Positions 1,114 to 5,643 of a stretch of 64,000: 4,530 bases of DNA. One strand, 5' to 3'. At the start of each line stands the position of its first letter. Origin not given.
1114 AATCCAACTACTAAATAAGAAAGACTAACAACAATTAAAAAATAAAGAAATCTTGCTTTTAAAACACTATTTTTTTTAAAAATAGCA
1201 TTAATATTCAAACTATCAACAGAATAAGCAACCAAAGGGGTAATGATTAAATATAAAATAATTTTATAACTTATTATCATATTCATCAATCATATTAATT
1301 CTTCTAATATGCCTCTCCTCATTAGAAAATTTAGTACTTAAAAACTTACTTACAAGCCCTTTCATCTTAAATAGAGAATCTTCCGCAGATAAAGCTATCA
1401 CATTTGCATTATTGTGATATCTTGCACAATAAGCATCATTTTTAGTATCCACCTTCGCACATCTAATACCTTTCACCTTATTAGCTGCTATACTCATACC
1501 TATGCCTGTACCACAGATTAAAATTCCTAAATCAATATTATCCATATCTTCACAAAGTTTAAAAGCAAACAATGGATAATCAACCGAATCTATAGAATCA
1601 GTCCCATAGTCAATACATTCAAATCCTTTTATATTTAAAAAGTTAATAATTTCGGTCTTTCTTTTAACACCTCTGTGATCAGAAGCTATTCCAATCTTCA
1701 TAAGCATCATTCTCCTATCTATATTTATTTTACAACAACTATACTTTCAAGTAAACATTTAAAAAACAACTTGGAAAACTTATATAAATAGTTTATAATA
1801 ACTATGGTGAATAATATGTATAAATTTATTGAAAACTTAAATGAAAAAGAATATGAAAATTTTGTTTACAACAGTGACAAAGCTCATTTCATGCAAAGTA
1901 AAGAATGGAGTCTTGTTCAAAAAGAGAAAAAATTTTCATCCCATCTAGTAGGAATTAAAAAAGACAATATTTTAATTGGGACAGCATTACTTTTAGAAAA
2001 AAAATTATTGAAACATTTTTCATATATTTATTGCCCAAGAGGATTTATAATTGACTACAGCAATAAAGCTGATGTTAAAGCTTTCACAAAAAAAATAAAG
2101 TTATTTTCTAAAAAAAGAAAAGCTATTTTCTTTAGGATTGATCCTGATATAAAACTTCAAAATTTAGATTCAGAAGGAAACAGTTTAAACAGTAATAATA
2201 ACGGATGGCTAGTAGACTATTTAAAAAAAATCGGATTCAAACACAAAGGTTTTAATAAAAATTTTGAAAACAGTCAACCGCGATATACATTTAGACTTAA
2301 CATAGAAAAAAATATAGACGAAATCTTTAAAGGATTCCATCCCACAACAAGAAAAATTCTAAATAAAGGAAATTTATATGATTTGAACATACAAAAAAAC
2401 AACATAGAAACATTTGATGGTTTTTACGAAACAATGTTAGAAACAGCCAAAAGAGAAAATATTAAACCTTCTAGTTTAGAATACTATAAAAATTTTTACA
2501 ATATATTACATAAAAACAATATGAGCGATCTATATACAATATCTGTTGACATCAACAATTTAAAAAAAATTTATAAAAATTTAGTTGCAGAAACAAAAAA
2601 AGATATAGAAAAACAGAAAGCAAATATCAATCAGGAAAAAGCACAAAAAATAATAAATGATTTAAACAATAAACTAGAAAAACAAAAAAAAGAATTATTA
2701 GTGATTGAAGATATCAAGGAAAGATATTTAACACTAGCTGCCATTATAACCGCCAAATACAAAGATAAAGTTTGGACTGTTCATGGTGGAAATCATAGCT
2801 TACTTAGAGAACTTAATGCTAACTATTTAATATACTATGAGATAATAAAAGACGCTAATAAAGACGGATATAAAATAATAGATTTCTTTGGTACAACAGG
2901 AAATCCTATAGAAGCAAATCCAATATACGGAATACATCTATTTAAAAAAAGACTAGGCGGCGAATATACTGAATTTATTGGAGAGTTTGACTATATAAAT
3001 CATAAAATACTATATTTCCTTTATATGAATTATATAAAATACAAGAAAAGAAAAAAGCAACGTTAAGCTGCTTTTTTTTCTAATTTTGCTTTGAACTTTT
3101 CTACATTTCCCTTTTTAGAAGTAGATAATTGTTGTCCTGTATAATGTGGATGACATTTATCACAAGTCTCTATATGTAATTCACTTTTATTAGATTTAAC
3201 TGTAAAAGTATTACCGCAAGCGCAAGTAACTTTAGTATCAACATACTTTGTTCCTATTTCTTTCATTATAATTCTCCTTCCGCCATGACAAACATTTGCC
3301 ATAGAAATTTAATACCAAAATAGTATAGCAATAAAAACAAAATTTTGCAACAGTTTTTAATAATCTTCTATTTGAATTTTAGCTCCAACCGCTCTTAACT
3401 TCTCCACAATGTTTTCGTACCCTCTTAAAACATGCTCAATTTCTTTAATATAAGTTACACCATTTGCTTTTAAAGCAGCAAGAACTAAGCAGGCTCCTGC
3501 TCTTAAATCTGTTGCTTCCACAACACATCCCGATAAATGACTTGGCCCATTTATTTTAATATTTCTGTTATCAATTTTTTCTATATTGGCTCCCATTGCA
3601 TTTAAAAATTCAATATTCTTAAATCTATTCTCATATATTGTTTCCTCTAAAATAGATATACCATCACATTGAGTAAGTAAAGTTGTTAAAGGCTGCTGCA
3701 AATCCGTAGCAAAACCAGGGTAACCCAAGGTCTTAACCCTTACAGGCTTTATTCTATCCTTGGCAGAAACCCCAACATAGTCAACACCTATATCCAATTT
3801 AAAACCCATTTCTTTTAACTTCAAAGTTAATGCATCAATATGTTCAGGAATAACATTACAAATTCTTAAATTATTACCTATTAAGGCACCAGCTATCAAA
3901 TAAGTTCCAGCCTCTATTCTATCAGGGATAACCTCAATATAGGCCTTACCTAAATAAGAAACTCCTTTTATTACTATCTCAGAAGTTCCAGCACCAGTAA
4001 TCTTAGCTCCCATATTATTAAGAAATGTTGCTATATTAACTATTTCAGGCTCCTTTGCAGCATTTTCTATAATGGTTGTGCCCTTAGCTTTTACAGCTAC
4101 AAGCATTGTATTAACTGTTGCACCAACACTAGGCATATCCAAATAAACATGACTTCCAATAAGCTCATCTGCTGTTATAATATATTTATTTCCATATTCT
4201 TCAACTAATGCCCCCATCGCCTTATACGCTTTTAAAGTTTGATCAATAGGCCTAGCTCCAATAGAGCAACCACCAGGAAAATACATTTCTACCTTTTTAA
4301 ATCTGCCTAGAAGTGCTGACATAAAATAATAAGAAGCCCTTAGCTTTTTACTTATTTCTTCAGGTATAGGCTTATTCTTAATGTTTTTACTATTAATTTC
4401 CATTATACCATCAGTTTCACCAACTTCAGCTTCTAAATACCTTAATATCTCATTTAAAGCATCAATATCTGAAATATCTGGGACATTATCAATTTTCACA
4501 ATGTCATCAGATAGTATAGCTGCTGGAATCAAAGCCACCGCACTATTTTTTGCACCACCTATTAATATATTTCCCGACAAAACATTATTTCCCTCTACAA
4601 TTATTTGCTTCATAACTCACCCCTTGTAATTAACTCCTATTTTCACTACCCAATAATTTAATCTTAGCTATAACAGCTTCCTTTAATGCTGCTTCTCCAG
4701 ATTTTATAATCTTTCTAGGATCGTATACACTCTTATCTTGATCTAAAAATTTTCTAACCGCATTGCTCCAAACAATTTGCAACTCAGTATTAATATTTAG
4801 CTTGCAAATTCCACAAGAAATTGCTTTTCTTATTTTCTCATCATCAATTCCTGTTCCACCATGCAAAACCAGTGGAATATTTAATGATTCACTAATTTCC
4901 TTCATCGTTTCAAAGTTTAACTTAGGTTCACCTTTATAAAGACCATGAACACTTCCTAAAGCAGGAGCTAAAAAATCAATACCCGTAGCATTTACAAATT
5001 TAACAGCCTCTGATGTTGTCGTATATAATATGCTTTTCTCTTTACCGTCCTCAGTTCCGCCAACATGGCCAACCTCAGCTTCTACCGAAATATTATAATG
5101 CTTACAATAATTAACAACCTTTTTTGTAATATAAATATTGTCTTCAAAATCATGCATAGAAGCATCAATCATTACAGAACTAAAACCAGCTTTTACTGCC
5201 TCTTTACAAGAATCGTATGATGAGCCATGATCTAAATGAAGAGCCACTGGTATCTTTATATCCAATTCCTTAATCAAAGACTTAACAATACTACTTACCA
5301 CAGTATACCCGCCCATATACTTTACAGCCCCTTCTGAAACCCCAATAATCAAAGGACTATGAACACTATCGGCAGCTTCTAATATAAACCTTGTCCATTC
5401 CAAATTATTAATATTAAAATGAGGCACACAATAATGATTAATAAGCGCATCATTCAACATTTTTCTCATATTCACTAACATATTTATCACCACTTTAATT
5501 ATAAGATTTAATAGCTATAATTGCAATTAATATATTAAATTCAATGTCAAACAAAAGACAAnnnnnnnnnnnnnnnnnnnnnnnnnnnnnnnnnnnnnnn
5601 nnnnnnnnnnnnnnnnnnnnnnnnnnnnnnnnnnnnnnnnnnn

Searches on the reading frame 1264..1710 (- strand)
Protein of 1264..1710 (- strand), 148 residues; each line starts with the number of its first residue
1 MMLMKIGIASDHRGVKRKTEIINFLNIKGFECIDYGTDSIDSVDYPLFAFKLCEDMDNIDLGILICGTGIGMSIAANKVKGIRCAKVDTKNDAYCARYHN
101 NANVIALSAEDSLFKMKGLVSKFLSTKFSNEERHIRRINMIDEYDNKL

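Call 85: search_protein_families(library=pfam, proteins=[window:1264-1710:-], max_evalue=0.001)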
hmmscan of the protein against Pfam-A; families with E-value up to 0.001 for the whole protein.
window:1264-1710:- (148 aa): 1 family
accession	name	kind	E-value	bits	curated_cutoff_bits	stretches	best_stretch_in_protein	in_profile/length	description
PF02502.23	LacAB_rpiB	-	1.7e-44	151.6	24.7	1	6-141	1-138/138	Ribose/Galactose Isomerase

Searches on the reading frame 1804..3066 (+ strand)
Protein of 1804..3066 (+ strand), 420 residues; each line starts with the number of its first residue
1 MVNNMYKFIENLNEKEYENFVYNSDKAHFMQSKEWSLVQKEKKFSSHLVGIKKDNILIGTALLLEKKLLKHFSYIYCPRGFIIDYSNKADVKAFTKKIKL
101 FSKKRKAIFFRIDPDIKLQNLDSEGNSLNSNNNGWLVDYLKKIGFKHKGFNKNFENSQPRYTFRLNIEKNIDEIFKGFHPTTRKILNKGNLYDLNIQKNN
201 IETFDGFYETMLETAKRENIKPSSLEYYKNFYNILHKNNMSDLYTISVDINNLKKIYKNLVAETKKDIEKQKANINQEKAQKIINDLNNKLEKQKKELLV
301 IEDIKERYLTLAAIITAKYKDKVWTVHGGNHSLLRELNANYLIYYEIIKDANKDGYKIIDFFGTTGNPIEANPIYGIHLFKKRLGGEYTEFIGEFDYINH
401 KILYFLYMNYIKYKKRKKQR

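Call 85: search_protein_families(library=pfam, proteins=[window:1804-3066:+], max_evalue=0.001)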
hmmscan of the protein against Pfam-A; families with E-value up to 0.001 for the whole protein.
window:1804-3066:+ (420 aa): 2 families
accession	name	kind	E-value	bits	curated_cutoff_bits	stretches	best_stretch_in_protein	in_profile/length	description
PF02388.22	FemAB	-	2.4e-67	228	24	1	12-407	1-401/406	FemAB family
PF13480.13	Acetyltransf_6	-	0.00031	21.4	22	0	311-363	84-136/143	Acetyltransferase (GNAT) domain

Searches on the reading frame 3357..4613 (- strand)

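Call 85: search_protein_families(library=pfam, proteins=[window:3357-4613:-], max_evalue=0.001)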
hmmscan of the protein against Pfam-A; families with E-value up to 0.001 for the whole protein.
window:3357-4613:- (418 aa): 1 family
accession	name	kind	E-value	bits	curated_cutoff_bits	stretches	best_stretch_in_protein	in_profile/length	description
PF00275.25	EPSP_synthase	-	8.7e-86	288.7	22.8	1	7-406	2-417/417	EPSP synthase (3-phosphoshikimate 1-carboxyvinyltransferase)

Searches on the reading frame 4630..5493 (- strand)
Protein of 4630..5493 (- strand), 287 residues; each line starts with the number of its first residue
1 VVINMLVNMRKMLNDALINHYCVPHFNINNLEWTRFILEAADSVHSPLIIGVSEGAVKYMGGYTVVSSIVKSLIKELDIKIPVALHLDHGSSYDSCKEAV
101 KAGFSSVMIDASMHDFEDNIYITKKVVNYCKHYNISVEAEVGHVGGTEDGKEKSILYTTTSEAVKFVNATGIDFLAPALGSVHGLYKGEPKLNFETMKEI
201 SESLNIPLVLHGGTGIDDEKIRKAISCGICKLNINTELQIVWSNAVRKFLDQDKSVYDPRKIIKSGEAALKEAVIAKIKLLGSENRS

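Call 85: search_protein_families(library=pfam, proteins=[window:4630-5493:-], max_evalue=0.001)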
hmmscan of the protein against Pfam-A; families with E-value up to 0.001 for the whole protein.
window:4630-5493:- (287 aa): 1 family
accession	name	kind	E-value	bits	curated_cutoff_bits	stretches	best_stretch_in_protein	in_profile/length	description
PF01116.26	F_bP_aldolase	-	2.2e-103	346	25.5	1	7-286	1-277/277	Fructose-bisphosphate aldolase class-II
